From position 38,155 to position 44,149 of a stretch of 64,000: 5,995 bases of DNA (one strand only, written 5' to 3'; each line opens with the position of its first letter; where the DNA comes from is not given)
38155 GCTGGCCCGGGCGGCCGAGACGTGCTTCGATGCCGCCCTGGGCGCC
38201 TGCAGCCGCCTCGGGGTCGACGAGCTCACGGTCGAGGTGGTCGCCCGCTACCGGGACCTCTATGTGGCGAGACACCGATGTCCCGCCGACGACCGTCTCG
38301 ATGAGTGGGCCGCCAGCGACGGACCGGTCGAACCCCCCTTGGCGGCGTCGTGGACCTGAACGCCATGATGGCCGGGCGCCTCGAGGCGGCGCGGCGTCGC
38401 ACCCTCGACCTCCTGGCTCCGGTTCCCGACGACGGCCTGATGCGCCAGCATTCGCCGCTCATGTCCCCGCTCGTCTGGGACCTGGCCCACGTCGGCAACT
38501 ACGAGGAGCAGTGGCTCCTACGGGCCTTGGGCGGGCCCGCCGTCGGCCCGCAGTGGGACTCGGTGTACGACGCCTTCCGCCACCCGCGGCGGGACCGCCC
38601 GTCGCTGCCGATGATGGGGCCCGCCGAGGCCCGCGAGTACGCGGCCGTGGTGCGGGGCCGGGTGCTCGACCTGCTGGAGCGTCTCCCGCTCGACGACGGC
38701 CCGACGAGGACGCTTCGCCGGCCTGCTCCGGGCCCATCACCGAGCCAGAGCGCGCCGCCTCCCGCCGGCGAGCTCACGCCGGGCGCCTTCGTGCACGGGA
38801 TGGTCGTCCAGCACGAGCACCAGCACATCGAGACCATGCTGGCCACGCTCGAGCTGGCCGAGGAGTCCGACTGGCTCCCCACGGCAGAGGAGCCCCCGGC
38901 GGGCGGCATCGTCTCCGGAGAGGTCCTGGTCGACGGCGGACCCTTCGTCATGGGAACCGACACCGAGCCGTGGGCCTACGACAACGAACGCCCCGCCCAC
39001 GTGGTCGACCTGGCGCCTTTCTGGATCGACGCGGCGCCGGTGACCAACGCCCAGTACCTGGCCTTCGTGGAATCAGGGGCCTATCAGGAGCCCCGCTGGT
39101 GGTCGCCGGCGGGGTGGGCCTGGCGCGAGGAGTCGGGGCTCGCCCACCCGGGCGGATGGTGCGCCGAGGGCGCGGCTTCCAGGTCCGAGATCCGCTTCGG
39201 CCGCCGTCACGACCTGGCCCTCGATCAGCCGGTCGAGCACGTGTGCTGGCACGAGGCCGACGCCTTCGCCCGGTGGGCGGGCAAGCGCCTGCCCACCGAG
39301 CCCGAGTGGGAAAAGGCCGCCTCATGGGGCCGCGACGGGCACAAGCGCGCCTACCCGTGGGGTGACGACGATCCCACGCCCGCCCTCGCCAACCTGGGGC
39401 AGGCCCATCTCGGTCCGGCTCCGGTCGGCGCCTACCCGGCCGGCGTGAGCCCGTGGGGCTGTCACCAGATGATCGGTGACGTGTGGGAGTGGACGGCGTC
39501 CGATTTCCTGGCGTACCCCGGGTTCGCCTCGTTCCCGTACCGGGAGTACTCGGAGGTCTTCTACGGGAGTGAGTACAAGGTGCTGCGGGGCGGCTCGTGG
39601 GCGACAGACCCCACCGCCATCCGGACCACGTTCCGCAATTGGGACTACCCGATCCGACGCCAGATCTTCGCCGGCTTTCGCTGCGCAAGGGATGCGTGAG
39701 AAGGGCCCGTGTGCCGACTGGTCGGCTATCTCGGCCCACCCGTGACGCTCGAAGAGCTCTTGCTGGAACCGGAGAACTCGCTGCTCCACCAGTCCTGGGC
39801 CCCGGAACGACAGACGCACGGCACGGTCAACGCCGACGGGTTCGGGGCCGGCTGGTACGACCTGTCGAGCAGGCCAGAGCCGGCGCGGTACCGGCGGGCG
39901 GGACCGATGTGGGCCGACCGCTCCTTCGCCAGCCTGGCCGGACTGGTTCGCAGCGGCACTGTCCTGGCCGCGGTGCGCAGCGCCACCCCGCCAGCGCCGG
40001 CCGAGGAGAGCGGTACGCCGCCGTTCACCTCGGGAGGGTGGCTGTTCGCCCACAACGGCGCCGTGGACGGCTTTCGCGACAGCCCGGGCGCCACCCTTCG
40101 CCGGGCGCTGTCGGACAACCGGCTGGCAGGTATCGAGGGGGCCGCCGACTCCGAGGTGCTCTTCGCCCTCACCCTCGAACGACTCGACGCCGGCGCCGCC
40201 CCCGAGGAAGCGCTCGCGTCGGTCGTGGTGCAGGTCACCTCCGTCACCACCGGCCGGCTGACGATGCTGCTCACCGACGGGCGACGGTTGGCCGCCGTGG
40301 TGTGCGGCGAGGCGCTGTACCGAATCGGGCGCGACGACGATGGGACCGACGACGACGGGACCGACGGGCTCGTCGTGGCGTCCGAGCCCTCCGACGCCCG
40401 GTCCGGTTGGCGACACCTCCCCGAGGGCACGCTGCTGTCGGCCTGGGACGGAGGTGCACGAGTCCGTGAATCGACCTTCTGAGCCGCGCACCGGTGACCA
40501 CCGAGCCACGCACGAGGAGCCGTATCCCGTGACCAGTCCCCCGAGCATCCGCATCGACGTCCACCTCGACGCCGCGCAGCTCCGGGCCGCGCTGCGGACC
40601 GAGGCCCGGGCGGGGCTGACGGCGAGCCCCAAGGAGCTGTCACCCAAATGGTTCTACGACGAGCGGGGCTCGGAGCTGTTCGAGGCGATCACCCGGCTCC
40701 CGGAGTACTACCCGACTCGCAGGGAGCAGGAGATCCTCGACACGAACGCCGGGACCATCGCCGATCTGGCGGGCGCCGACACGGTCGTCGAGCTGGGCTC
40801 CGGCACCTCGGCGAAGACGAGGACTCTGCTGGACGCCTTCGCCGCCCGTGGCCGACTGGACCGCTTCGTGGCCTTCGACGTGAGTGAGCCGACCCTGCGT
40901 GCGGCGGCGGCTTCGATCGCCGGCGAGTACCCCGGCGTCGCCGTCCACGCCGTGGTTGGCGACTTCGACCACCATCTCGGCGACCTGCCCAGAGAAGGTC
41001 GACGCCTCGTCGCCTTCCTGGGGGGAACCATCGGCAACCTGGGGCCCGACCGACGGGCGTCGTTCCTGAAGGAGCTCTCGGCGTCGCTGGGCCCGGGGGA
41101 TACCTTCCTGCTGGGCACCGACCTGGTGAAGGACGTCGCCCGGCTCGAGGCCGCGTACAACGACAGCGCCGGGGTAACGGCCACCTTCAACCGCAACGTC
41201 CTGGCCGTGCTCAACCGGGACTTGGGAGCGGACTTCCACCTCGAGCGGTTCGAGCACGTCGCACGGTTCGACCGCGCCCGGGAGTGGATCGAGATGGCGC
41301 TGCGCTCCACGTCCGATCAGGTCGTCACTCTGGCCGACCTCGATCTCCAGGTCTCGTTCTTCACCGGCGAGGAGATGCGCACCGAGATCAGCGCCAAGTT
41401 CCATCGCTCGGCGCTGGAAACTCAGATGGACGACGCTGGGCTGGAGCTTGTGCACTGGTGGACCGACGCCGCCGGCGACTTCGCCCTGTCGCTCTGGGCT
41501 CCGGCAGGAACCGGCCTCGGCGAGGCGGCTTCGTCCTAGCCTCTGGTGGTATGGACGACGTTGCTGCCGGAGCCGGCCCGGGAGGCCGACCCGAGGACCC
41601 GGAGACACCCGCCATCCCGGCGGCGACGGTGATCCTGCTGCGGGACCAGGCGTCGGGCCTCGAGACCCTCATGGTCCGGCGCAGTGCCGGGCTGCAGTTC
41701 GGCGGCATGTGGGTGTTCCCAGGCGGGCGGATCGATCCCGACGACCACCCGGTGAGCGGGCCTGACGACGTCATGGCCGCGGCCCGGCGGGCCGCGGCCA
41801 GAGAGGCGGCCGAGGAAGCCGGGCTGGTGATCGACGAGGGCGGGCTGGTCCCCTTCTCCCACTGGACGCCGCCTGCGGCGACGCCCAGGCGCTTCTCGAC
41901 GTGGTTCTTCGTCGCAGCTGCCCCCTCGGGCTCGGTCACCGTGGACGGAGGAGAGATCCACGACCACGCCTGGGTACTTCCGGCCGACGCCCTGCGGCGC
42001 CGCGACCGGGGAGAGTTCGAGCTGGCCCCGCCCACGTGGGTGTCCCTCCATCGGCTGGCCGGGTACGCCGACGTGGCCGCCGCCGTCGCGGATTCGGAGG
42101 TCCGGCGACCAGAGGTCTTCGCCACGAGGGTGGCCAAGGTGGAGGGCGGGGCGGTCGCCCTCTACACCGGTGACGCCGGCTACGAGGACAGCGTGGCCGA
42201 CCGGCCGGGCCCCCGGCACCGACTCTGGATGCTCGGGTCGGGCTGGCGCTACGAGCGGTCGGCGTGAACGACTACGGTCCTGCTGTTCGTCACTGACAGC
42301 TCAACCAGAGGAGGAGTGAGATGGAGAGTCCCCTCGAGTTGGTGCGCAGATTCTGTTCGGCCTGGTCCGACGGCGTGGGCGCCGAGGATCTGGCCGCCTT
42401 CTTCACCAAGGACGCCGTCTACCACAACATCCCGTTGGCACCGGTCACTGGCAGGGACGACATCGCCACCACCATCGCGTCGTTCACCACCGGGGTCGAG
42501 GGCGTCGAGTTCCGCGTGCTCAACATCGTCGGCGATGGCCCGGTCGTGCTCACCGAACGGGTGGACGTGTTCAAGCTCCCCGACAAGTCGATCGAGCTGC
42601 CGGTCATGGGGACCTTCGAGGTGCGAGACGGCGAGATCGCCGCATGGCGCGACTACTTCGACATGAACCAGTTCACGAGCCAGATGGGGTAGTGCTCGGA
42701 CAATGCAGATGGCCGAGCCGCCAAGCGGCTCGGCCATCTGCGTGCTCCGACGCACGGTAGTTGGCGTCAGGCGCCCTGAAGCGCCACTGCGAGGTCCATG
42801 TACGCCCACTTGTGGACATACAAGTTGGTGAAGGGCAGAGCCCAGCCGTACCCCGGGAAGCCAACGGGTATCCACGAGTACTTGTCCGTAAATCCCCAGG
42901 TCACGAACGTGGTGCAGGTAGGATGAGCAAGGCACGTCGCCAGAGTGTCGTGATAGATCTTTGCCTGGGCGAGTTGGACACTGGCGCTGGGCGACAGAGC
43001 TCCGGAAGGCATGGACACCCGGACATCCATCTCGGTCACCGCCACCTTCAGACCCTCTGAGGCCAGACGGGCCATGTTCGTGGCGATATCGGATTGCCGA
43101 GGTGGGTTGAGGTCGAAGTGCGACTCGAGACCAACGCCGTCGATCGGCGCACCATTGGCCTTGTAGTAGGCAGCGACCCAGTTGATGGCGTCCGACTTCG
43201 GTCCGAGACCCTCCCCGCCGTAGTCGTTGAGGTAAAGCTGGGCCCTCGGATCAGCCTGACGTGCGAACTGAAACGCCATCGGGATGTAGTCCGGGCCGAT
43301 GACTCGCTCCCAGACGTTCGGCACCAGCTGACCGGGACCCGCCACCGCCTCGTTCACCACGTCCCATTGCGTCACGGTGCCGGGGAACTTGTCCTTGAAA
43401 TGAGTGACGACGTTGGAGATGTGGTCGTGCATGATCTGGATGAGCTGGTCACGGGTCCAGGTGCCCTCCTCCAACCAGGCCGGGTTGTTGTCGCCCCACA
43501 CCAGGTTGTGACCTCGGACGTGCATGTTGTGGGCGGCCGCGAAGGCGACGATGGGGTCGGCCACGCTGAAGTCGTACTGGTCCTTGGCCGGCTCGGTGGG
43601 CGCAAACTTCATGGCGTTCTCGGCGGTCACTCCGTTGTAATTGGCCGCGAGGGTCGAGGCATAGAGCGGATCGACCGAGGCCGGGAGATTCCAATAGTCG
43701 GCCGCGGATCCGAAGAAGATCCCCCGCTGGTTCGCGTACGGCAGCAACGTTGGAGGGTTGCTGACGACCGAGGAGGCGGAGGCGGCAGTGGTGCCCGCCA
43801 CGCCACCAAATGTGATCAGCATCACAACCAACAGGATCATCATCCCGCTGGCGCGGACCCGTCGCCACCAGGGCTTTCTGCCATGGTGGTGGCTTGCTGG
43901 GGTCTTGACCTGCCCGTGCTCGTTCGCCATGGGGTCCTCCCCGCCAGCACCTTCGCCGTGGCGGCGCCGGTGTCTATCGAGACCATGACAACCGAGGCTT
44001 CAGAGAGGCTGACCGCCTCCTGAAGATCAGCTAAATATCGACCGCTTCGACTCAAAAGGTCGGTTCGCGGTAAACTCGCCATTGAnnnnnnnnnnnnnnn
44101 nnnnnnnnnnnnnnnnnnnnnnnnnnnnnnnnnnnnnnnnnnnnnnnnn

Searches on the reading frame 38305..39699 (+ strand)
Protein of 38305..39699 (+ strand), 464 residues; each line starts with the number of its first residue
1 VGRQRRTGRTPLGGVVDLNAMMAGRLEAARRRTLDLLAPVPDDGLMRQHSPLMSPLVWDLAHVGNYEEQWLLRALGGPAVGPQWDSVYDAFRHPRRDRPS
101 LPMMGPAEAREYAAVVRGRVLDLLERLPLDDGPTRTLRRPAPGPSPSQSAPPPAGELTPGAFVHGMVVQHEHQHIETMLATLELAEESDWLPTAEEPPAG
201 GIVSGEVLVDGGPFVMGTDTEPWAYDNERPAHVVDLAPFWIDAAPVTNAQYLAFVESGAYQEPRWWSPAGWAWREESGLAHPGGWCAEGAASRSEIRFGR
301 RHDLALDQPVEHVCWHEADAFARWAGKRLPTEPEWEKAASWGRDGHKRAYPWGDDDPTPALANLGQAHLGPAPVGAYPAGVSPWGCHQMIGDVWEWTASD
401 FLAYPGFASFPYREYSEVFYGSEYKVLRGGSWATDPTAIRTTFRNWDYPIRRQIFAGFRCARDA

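Call 16: search_protein_families(library=pfam, proteins=[window:38305-39699:+], max_evalue=0.001)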
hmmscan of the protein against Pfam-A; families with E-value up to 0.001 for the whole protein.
window:38305-39699:+ (464 aa): 2 families
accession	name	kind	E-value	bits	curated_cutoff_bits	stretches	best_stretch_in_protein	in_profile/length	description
PF03781.23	FGE-sulfatase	-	3.3e-66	224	23.3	1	205-462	4-255/255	Sulfatase-modifying factor enzyme 1-like domain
PF12867.12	DinB_2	-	6.4e-21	75.6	24.8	1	25-178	1-128/128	DinB superfamily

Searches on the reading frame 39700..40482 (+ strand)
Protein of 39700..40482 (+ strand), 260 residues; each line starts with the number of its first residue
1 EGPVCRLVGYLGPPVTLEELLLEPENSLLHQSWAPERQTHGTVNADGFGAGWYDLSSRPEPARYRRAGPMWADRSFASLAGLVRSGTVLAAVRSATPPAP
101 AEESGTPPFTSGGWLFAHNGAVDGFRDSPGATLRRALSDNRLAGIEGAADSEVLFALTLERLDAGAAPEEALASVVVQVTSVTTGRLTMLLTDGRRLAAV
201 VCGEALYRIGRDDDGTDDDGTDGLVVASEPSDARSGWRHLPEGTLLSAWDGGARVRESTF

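Call 16: search_protein_families(library=pfam, proteins=[window:39700-40482:+], max_evalue=0.001)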
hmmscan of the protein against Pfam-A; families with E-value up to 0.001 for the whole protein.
window:39700-40482:+ (260 aa): 2 families
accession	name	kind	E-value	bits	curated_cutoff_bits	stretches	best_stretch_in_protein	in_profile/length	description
PF13230.11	GATase_4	-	3.6e-12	46.2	23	1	36-211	24-195/272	Glutamine amidotransferases class-II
PF13522.11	GATase_6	-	1e-07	32.5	27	1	82-163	7-81/130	Glutamine amidotransferase domain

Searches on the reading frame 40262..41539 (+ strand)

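Call 16: search_protein_families(library=pfam, proteins=[window:40262-41539:+], max_evalue=0.001)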
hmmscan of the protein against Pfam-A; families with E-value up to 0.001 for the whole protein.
window:40262-41539:+ (425 aa): 2 families
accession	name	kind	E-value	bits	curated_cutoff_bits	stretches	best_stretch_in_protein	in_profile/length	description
PF10017.15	Methyltransf_33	-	1.4e-110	369.5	23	1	112-412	2-302/304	Histidine-specific methyltransferase, SAM-dependent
PF13649.12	Methyltransf_25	-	0.00013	23.1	27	1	175-279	1-96/97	Methyltransferase domain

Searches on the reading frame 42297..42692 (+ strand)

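Call 16: search_protein_families(library=pfam, proteins=[window:42297-42692:+], max_evalue=0.001)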
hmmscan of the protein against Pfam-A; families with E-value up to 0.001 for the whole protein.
window:42297-42692:+ (131 aa): 3 families
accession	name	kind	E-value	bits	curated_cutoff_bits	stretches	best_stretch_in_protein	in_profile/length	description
PF07858.18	LEH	-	5e-21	75.7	24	1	14-129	5-119/122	Limonene-1,2-epoxide hydrolase catalytic domain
PF12680.13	SnoaL_2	-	5.4e-15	56.3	27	1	16-117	1-102/102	SnoaL-like domain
PF07366.18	SnoaL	-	1.9e-06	28.1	28.4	1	16-129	3-125/126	SnoaL-like polyketide cyclase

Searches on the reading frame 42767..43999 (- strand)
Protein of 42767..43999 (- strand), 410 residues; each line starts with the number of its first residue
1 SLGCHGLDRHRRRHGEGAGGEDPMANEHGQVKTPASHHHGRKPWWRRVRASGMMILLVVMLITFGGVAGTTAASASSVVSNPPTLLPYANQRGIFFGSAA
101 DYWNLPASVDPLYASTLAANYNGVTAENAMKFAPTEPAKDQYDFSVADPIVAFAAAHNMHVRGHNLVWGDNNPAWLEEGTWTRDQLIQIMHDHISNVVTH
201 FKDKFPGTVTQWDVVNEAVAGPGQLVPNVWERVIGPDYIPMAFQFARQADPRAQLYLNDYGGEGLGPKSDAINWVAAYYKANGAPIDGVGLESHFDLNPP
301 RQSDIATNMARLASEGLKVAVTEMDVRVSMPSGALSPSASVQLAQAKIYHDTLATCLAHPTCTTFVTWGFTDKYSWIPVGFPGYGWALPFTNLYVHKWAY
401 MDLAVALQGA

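Call 16: search_protein_families(library=pfam, proteins=[window:42767-43999:-], max_evalue=0.001)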
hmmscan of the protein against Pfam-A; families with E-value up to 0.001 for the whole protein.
window:42767-43999:- (410 aa): 1 family
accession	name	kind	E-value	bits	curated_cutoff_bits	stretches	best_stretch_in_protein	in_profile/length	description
PF00331.26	Glyco_hydro_10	-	2.1e-84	283.9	22.1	1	89-403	6-308/311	Glycosyl hydrolase family 10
